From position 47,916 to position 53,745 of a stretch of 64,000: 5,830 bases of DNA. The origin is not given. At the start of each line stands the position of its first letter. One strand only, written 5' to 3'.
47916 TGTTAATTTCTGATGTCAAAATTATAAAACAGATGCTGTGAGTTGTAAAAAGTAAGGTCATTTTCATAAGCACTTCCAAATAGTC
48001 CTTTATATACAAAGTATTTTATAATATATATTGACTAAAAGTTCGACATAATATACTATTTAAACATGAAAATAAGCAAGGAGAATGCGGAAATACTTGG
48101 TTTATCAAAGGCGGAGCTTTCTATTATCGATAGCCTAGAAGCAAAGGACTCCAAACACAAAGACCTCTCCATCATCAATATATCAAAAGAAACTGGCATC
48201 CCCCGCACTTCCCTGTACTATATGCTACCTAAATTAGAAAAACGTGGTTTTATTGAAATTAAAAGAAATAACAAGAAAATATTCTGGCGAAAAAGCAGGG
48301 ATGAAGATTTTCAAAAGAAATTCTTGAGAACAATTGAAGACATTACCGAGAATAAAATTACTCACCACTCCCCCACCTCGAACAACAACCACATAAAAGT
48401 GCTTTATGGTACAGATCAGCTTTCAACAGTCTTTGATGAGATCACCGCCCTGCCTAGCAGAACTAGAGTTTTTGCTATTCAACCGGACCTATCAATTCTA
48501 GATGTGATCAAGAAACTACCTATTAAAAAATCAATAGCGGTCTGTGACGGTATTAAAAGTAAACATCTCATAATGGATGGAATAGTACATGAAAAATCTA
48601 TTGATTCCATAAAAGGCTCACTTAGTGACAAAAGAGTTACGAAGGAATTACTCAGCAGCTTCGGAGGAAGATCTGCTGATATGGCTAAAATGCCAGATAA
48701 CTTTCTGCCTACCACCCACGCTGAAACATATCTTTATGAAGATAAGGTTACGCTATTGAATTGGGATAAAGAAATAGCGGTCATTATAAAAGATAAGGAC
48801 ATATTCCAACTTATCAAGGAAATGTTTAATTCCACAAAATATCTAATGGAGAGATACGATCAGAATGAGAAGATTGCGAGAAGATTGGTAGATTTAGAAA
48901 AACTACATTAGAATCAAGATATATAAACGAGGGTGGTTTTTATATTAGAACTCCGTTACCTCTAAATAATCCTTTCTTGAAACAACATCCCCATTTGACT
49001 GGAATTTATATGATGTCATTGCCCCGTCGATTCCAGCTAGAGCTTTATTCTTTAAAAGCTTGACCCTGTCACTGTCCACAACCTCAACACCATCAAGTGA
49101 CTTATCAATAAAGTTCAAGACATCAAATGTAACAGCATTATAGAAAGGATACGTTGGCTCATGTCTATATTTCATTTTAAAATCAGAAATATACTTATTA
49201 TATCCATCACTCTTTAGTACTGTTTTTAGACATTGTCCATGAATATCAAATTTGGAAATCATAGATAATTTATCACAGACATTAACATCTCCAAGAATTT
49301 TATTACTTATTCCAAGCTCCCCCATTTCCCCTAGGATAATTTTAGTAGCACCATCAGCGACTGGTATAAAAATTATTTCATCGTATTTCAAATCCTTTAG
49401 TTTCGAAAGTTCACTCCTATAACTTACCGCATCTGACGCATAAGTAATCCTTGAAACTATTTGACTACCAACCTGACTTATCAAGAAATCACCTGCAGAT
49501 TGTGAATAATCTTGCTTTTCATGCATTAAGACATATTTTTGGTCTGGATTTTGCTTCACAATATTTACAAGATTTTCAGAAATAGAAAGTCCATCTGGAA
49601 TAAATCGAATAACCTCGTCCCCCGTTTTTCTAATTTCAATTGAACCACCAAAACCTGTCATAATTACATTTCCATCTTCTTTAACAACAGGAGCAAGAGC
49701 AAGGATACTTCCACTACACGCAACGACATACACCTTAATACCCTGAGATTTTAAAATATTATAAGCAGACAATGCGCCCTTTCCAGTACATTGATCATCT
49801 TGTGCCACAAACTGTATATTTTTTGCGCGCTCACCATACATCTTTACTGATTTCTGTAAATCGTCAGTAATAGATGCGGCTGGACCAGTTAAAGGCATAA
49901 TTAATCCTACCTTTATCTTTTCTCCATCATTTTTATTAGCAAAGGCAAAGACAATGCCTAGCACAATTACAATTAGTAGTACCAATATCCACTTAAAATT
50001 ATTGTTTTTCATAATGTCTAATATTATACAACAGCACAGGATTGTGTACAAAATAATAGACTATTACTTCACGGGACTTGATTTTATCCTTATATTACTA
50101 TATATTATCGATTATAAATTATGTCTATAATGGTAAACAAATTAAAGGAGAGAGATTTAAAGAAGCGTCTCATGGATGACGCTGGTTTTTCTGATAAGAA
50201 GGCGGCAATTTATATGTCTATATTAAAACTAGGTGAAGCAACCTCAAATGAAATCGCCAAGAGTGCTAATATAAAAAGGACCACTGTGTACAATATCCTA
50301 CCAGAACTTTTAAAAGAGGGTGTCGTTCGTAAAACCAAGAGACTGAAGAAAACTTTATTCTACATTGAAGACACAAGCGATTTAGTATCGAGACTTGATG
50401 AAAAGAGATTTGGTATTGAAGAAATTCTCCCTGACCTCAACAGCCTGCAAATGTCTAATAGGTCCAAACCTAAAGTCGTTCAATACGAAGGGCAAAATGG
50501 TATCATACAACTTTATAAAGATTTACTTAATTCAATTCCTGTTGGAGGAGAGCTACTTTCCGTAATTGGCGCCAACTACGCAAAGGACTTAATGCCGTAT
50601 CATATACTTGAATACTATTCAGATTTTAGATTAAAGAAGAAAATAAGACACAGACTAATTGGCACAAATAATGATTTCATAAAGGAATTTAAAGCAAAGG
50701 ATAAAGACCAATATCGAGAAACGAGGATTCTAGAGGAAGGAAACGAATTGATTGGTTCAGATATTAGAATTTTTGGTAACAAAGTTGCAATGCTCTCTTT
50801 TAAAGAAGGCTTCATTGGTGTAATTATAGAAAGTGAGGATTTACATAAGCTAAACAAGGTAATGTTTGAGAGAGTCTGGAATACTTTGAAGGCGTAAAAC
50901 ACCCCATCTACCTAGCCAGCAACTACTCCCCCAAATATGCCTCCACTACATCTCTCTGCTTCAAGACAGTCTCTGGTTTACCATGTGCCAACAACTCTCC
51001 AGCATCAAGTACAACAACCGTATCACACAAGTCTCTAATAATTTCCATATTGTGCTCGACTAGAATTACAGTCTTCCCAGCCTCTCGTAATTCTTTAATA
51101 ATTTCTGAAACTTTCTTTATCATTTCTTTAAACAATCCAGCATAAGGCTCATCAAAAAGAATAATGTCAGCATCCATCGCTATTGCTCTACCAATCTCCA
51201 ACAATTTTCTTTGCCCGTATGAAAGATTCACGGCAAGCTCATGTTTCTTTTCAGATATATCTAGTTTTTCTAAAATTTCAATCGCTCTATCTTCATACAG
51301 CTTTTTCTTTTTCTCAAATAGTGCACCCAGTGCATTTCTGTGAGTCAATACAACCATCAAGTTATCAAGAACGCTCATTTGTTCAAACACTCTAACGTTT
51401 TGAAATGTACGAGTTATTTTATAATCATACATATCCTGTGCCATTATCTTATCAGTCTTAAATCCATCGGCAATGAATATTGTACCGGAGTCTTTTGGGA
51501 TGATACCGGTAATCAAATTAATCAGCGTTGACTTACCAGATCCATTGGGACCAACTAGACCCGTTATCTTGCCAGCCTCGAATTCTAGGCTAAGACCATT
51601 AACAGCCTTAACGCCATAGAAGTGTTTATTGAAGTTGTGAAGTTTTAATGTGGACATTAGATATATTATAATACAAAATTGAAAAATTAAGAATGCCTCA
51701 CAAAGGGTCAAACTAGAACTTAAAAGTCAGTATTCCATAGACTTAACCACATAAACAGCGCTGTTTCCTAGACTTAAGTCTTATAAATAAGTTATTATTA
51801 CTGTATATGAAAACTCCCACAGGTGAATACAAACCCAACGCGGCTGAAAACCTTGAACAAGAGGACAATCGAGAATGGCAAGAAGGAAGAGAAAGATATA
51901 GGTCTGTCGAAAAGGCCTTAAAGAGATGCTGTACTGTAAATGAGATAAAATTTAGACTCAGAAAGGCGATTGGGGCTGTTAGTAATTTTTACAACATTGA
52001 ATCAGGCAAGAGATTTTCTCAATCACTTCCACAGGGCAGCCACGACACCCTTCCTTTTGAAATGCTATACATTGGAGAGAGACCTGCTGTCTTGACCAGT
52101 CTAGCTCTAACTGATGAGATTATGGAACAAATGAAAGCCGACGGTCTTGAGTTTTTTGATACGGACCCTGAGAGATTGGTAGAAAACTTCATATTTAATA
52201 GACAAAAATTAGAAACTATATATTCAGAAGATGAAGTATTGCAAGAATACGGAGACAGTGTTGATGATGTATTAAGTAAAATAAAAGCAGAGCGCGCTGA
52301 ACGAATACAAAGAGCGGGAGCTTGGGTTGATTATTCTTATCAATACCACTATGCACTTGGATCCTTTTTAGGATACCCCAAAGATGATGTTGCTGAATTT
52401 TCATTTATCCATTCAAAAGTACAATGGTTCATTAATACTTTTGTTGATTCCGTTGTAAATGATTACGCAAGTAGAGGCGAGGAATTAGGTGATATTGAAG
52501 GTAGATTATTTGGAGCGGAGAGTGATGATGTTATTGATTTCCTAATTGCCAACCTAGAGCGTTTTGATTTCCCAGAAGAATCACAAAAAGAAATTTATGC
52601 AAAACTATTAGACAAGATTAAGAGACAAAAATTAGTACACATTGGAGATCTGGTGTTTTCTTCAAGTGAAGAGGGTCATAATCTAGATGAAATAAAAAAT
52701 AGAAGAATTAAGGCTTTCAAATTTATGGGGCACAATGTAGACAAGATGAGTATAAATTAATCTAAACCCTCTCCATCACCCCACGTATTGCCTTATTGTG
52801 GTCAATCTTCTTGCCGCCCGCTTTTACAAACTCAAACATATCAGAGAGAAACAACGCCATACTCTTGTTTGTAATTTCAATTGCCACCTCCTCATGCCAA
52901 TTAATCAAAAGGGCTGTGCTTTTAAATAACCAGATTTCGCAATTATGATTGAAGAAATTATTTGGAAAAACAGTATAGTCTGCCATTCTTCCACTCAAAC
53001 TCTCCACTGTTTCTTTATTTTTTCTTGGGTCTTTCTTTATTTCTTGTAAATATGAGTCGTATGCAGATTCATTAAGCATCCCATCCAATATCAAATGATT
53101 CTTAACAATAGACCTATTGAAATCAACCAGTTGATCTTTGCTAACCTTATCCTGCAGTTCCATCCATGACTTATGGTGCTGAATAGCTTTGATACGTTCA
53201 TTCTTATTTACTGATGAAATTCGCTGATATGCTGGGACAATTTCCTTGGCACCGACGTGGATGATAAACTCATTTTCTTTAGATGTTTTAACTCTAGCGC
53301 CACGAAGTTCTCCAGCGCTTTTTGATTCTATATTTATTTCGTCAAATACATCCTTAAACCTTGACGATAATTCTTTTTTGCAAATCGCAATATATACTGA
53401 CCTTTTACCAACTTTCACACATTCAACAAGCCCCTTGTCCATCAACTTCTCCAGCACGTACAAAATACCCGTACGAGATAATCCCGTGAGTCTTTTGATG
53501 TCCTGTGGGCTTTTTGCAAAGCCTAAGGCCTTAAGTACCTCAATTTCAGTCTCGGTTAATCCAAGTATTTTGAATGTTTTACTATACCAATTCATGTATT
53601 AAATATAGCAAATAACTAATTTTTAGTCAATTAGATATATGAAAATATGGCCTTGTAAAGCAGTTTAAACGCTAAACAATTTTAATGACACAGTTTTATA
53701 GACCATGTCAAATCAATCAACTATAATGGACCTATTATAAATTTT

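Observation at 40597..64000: Iterated array of divergently paired LivK-like SBP and TrmB-family regulator genes (at least 10 SBPs and 8 regulators in 23 kb)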

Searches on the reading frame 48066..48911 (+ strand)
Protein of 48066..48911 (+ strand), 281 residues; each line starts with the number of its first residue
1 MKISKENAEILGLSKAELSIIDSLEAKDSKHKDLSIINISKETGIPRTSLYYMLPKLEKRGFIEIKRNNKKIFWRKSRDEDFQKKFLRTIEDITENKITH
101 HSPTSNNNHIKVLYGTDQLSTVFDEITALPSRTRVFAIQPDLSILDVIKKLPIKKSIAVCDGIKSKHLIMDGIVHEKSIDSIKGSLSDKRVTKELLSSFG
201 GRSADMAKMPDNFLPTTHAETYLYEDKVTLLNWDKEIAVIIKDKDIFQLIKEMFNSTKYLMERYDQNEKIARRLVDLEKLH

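Call 5: search_protein_families(library=pfam, proteins=[window:48066-48911:+], max_evalue=0.01)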
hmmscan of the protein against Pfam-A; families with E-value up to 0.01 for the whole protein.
window:48066-48911:+ (281 aa): 5 families
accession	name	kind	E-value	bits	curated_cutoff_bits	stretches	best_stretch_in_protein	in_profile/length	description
PF01978.25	TrmB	-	4.1e-07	30.2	25.6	1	30-73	19-62/68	Sugar-specific transcriptional regulator TrmB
PF09339.16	HTH_IclR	-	0.00012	22.2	22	1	19-64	7-49/52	IclR helix-turn-helix domain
PF13412.12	HTH_24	-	0.0022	18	21.9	1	31-64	15-48/48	Winged helix-turn-helix DNA-binding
PF01418.23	HTH_6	-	0.0044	17.4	28.3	0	12-66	13-67/77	Helix-turn-helix domain, rpiR family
PF21984.2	DnaD_N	-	0.0065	17.1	27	0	10-70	11-72/101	DnaD N-terminal domain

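Call 12: search_protein_families(library=ncbifam, proteins=[window:48066-48911:+], max_evalue=0.1)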
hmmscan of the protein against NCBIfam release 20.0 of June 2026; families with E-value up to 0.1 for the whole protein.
window:48066-48911:+ (281 aa): 8 families
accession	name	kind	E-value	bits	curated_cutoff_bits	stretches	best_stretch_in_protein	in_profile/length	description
NF047390.1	TransRegTrmBL1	equivalog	0.00022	20.3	650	1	11-79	13-77/341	HTH-type sugar sensing transcriptional regulator TrmBL1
NF003158.0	PRK04132.1-3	equivalog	0.00068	16.8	1750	1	12-93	812-885/1437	replication factor C small subunit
NF046008.1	ICE_MAGa4850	equivalog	0.0024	18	55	1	2-78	31-105/233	MAGa4850 family ICE element protein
TIGR04472.1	reg_rSAM_mob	hypoth_equivalog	0.0075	16.3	240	1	33-69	45-81/141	radical SAM mobile pair system MarR family transcriptional regulator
NF053660.1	ORF80_fam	equivalog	0.013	15.3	95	1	34-68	17-49/70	ORF80 family leucine zipper DNA-binding protein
TIGR02431.1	pcaR_pcaU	subfamily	0.026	13.8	284.75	1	18-77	12-65/248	beta-ketoadipate pathway transcriptional regulators, PcaR/PcaU/PobR family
NF002926.0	PRK03573.1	equivalog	0.029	14.3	120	0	32-66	45-79/144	transcriptional regulator SlyA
NF045644.1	TransRegBhcR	equivalog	0.076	12.3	350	0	6-70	18-77/267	HTH-type transcriptional regulator BhcR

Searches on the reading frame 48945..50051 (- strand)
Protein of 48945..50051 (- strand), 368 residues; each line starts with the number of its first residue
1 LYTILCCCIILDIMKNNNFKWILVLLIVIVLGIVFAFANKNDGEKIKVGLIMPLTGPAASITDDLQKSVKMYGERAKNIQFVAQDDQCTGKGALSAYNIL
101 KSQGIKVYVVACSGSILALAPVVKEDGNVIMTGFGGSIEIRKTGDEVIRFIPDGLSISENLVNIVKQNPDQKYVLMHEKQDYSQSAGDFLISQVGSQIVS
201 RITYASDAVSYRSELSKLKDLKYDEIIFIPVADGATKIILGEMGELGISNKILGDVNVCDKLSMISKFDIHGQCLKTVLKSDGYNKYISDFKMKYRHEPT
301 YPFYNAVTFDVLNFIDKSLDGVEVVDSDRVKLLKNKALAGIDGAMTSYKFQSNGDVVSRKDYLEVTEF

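Call 6: search_protein_families(library=pfam, proteins=[window:48945-50051:-], max_evalue=0.01)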
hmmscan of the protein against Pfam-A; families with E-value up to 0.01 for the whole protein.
window:48945-50051:- (368 aa): 1 family
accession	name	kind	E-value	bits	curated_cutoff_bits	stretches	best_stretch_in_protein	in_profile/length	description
PF13458.12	Peripla_BP_6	-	8.6e-15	55.7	31.7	1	45-239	1-207/343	Periplasmic binding protein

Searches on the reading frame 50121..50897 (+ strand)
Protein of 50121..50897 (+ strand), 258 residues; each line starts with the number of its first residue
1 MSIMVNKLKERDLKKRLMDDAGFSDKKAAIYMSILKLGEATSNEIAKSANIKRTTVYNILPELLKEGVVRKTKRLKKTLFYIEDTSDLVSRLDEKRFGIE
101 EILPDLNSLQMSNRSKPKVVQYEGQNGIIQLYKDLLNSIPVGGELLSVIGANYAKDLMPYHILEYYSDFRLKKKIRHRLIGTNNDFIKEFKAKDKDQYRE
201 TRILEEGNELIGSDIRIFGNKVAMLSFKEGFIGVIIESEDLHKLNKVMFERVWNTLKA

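Call 5: search_protein_families(library=pfam, proteins=[window:50121-50897:+], max_evalue=0.01)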
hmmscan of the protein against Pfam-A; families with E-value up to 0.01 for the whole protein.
window:50121-50897:+ (258 aa): 6 families
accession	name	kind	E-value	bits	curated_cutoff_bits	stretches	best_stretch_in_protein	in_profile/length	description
PF01978.25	TrmB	-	2.2e-12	47.1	25.6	1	20-77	3-60/68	Sugar-specific transcriptional regulator TrmB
PF01047.28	MarR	-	0.001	19.3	24.6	1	33-74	11-52/59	MarR family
PF13412.12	HTH_24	-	0.0029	17.6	21.9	1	38-70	16-48/48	Winged helix-turn-helix DNA-binding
PF24033.1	DUF7342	-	0.0042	17.5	31.6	1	40-92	18-70/150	Family of unknown function (DUF7342)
PF19276.4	HD_assoc_2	-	0.0058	16.5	23.1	1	4-97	94-186/222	HD associated region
PF13545.12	HTH_Crp_2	-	0.0088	16.4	27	0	41-85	24-64/70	Crp-like helix-turn-helix domain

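Call 12: search_protein_families(library=ncbifam, proteins=[window:50121-50897:+], max_evalue=0.1)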
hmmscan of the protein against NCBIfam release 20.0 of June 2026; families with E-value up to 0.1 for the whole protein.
window:50121-50897:+ (258 aa): 10 families
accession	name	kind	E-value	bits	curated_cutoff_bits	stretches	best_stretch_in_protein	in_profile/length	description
TIGR01884.1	cas_HTH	subfamily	1e-06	28.3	60.2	1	20-80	137-196/202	CRISPR-associated CARF protein Csa3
NF053606.1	Sta1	subfamily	4.1e-06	26.8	80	1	22-78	17-73/100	Sta1 family transcriptional regulator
NF040939.2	trans_reg_lrs14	equivalog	8.1e-06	25.8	90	1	12-77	8-74/103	Lrs14 family HTH-type transcriptional regulator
NF047390.1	TransRegTrmBL1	equivalog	0.0005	19.1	650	1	19-70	11-62/341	HTH-type sugar sensing transcriptional regulator TrmBL1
NF047392.1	TransRegTrmBHalo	equivalog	0.0018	17.3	500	1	18-70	13-65/349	HTH-type sugar sensing transcriptional regulator TrmB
NF007341.0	PRK09834.1-3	equivalog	0.0024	17.1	269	1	35-73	23-61/274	DNA-binding transcriptional regulator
NF004910.0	PRK06266.1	equivalog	0.0032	16.6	180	1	5-71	9-75/185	transcription initiation factor E subunit alpha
NF053756.1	MreA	equivalog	0.012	15.4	100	1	17-74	9-66/110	MreA family transcriptional regulator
NF053660.1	ORF80_fam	equivalog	0.068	13.1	95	0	29-71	6-48/70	ORF80 family leucine zipper DNA-binding protein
NF007339.0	PRK09834.1-1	equivalog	0.089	12.1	299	0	27-70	26-69/271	DNA-binding transcriptional regulator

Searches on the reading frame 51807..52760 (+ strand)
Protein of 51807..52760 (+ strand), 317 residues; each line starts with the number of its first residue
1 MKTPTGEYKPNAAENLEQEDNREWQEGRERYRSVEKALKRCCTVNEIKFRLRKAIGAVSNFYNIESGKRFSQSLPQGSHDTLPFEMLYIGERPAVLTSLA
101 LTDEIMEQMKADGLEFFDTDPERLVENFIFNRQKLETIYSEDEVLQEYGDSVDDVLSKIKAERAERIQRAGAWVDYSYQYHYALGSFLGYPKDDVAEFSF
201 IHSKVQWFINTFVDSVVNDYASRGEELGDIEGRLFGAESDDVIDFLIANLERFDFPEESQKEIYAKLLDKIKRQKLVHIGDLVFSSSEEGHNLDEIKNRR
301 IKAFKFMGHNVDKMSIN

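Call 5: search_protein_families(library=pfam, proteins=[window:51807-52760:+], max_evalue=0.01)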
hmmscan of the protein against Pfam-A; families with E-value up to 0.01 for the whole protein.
window:51807-52760:+ (317 aa): 1 family
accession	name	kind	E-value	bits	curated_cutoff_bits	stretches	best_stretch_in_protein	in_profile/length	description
PF12672.12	DUF3793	-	0.0008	19.8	25.1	1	91-199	12-117/167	Protein of unknown function (DUF3793)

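Call 12: search_protein_families(library=ncbifam, proteins=[window:51807-52760:+], max_evalue=0.1)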
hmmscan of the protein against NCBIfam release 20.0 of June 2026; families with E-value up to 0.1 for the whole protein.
window:51807-52760:+ (317 aa): 0 families

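Call 59: search_protein_families(library=padloc, proteins=[window:51807-52760:+], max_evalue=0.01)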
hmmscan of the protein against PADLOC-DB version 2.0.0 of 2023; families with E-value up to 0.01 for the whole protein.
window:51807-52760:+ (317 aa): 0 families

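Call 60: search_protein_families(library=phrogs, proteins=[window:51807-52760:+], max_evalue=0.01)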
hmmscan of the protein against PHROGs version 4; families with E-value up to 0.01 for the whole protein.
window:51807-52760:+ (317 aa): 0 families

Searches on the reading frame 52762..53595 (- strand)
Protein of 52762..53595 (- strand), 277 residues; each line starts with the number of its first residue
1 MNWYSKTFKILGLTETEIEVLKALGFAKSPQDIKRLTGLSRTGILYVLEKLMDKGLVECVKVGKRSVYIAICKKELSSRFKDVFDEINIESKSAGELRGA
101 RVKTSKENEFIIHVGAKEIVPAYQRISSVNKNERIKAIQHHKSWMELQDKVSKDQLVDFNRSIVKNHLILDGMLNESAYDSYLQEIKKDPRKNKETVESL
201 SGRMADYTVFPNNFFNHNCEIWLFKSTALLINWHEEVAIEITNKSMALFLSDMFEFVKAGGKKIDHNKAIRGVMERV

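Call 5: search_protein_families(library=pfam, proteins=[window:52762-53595:-], max_evalue=0.01)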
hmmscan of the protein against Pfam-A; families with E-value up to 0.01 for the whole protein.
window:52762-53595:- (277 aa): 4 families
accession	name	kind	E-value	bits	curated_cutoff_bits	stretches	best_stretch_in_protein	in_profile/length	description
PF01978.25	TrmB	-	2e-07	31.2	25.6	1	9-71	2-65/68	Sugar-specific transcriptional regulator TrmB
PF12802.13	MarR_2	-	0.00056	20.5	27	1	12-58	2-51/61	MarR family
PF03965.22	Penicillinase_R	-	0.00068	20.4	22.6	1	37-76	31-70/115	Penicillinase repressor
PF13463.12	HTH_27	-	0.0034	18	22.2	1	13-70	1-63/68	Winged helix DNA-binding domain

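Call 12: search_protein_families(library=ncbifam, proteins=[window:52762-53595:-], max_evalue=0.1)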
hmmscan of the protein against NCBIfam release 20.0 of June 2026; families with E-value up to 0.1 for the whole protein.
window:52762-53595:- (277 aa): 7 families
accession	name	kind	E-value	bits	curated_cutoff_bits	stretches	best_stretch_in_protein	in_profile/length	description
NF040939.2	trans_reg_lrs14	equivalog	0.00012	22.1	90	1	11-63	17-72/103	Lrs14 family HTH-type transcriptional regulator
NF053606.1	Sta1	subfamily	0.0019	18.3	80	1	11-85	16-98/100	Sta1 family transcriptional regulator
TIGR01884.1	cas_HTH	subfamily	0.0023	17.3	60.2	1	12-64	139-192/202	CRISPR-associated CARF protein Csa3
NF033788.1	HTH_metalloreg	subfamily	0.0031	17.3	55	1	6-68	3-66/77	metalloregulator ArsR/SmtB family transcription factor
NF008944.0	PRK12292.3-2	equivalog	0.0045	16.2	374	1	3-87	173-258/341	ATP phosphoribosyltransferase regulatory subunit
NF007341.0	PRK09834.1-3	equivalog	0.0062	15.7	269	1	24-82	20-81/274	DNA-binding transcriptional regulator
TIGR03547.1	muta_rot_YjhT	subfamily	0.053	12.7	256.35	1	141-228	94-177/346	YjhT family mutarotase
